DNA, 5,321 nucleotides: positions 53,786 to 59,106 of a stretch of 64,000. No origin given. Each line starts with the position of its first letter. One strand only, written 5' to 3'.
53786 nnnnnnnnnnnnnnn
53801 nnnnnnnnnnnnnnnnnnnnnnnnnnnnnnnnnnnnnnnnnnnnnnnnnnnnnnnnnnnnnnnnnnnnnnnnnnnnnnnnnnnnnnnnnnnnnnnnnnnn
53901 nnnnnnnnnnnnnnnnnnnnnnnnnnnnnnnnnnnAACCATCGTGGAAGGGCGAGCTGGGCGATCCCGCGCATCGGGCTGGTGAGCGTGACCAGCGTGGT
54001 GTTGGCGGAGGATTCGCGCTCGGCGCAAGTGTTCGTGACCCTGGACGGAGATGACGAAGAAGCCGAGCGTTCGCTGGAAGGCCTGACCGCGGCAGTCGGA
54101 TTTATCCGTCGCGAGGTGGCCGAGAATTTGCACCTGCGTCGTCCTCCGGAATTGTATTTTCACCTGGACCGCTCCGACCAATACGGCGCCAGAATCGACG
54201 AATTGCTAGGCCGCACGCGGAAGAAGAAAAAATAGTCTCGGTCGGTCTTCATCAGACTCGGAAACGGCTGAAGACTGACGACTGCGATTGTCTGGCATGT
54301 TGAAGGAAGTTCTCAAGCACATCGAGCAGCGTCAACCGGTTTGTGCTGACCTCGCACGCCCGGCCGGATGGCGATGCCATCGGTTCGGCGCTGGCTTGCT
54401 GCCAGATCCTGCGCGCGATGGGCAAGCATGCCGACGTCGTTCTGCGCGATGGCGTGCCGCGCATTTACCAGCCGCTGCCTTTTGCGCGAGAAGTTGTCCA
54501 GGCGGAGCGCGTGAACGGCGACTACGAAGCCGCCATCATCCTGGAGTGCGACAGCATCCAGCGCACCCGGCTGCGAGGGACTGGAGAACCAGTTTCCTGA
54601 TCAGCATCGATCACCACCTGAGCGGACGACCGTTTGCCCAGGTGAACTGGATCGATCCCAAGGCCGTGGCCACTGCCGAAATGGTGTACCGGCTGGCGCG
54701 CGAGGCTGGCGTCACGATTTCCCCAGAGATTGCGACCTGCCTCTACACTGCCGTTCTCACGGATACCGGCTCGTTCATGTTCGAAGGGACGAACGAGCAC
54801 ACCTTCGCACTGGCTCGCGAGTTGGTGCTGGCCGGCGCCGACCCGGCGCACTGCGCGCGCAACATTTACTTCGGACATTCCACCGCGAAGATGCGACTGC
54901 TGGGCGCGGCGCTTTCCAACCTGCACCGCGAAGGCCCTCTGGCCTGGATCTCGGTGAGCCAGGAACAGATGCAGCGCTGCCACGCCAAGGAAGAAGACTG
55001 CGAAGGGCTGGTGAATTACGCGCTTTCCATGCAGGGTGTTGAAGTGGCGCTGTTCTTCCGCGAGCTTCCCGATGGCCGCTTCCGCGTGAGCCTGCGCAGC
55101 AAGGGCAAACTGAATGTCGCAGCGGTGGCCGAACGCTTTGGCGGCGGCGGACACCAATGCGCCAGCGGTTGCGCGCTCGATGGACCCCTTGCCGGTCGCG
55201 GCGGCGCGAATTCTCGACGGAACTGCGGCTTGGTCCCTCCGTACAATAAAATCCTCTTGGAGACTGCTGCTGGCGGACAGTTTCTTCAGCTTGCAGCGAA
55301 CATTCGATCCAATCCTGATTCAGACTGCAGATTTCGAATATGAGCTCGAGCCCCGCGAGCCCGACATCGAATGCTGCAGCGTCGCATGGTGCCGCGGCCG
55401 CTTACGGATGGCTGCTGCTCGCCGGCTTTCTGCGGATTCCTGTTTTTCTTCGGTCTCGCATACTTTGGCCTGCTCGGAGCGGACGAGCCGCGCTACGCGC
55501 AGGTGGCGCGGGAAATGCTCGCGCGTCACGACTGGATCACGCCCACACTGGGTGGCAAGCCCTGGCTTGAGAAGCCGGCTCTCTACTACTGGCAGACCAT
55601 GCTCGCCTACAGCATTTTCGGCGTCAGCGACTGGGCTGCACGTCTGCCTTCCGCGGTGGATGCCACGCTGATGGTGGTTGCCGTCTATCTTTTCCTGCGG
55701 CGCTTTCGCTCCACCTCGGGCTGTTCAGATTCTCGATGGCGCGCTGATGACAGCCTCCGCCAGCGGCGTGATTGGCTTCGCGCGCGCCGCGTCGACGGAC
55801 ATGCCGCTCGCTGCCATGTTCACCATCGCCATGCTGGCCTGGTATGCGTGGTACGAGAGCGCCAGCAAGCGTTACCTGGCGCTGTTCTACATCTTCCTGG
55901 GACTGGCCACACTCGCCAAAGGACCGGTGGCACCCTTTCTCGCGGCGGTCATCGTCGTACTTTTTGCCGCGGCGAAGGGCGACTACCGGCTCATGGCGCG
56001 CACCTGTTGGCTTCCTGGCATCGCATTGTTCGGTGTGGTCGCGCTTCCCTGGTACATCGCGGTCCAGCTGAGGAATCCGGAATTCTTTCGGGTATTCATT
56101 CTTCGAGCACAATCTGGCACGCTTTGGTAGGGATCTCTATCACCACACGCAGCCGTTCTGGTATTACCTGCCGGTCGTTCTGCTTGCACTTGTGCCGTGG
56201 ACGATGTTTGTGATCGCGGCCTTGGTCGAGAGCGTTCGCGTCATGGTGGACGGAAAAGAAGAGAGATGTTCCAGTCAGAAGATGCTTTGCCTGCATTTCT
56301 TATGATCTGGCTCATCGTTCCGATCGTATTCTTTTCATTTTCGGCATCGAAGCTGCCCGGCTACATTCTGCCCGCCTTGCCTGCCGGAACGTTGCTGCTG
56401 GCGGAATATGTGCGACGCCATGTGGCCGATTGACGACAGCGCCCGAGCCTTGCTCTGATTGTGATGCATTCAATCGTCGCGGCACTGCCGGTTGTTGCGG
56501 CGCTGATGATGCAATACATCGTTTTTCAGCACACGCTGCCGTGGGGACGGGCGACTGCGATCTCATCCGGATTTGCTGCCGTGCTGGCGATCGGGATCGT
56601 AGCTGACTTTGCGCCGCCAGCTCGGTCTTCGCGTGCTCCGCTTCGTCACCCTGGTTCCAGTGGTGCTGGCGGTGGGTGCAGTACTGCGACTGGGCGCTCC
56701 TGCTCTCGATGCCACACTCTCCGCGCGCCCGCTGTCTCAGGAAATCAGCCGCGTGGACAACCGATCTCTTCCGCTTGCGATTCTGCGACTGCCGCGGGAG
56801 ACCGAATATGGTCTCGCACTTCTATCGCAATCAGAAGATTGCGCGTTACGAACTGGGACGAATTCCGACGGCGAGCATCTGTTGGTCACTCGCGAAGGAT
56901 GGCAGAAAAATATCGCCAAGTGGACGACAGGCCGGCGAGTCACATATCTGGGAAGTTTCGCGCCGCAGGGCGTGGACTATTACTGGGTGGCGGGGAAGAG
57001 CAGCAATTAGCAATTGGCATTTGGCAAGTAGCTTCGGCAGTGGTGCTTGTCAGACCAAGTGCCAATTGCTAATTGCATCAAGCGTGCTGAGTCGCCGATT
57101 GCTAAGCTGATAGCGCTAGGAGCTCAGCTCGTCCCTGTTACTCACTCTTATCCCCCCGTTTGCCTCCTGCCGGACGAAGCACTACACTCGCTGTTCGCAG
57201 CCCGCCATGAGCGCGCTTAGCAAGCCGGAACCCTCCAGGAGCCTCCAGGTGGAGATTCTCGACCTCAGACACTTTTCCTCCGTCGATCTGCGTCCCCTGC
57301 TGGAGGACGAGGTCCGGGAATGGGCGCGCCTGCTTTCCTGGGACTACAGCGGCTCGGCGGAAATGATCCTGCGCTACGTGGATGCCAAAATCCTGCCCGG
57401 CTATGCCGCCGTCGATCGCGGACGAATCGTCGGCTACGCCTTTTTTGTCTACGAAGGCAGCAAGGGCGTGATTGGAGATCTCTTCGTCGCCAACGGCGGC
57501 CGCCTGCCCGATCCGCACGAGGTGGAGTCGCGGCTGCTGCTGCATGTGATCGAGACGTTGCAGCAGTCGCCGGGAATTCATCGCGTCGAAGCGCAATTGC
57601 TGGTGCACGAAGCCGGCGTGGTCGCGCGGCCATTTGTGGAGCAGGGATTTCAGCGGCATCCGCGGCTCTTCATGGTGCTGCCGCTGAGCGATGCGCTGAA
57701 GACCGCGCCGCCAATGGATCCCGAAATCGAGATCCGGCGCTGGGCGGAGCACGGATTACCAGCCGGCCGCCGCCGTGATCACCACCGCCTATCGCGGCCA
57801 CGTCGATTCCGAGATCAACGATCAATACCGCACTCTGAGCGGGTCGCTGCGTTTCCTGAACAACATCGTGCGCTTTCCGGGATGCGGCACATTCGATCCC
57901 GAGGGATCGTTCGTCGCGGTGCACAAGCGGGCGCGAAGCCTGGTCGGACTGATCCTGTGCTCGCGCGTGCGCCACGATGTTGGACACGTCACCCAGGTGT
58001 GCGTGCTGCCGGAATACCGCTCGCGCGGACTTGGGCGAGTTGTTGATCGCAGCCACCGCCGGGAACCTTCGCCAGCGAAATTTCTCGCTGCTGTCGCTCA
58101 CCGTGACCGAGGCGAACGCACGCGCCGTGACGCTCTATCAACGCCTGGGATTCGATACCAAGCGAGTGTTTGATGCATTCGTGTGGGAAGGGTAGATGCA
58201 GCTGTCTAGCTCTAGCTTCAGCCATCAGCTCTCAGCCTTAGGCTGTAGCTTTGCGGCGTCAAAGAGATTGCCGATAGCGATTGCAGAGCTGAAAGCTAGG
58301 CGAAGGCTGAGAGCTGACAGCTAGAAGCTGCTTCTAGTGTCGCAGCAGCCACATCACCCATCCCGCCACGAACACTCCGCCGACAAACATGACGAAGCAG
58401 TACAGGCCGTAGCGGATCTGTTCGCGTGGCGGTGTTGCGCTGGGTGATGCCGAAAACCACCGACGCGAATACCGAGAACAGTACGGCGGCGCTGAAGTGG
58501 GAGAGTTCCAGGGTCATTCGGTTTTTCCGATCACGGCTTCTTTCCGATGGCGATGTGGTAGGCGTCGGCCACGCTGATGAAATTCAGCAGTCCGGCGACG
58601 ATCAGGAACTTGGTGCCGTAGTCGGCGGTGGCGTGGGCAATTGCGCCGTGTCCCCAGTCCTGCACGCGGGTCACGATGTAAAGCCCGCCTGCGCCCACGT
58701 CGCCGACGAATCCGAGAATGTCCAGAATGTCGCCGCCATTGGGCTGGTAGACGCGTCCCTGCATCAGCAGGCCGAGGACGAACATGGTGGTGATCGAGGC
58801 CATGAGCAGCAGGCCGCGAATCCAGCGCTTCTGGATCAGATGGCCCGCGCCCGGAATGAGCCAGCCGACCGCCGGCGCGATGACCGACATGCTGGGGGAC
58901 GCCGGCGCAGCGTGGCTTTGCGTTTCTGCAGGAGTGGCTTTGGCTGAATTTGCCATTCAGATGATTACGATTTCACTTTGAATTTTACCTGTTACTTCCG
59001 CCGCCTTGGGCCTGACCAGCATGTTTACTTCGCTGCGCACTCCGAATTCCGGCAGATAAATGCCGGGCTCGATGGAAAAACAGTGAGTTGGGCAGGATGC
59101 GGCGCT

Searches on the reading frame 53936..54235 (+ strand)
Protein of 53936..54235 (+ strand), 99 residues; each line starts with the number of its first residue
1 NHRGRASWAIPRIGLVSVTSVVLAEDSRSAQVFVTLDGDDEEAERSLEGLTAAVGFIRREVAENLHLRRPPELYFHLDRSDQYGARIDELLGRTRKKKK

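Call 72: search_protein_families(library=pfam, proteins=[window:53936-54235:+], max_evalue=0.001)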
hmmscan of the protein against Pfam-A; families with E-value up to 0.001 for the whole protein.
window:53936-54235:+ (99 aa): 1 family
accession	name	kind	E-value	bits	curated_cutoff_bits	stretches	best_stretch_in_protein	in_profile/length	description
PF02033.23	RBFA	-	1.2e-21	77.4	34.7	1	11-91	24-105/105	Ribosome-binding factor A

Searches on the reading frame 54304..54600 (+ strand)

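Call 72: search_protein_families(library=pfam, proteins=[window:54304-54600:+], max_evalue=0.001)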
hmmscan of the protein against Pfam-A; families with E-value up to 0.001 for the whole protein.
window:54304-54600:+ (98 aa): 1 family
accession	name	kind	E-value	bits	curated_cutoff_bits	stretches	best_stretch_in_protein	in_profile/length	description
PF01368.27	DHH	-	3.1e-05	24.7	28.1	1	13-79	2-45/125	DHH family, N-terminal domain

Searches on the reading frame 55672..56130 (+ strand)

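Call 72: search_protein_families(library=pfam, proteins=[window:55672-56130:+], max_evalue=0.001)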
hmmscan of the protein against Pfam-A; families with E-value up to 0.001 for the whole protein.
window:55672-56130:+ (152 aa): 2 families
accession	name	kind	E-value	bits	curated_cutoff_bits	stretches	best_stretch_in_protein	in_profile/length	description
PF02366.24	PMT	-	7.8e-08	32.6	22.7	1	24-138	118-241/245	Dolichyl-phosphate-mannose-protein mannosyltransferase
PF13231.12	PMT_2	-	2.2e-06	28.4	26.1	1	24-128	56-158/160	Dolichyl-phosphate-mannose-protein mannosyltransferase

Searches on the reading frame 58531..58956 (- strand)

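Call 72: search_protein_families(library=pfam, proteins=[window:58531-58956:-], max_evalue=0.001)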
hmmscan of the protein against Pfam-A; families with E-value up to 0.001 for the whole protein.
window:58531-58956:- (141 aa): 1 family
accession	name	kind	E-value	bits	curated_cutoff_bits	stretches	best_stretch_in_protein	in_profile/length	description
PF20382.3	DUF6677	-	2.5e-42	144.6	24.3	1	28-140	3-115/116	Family of unknown function (DUF6677)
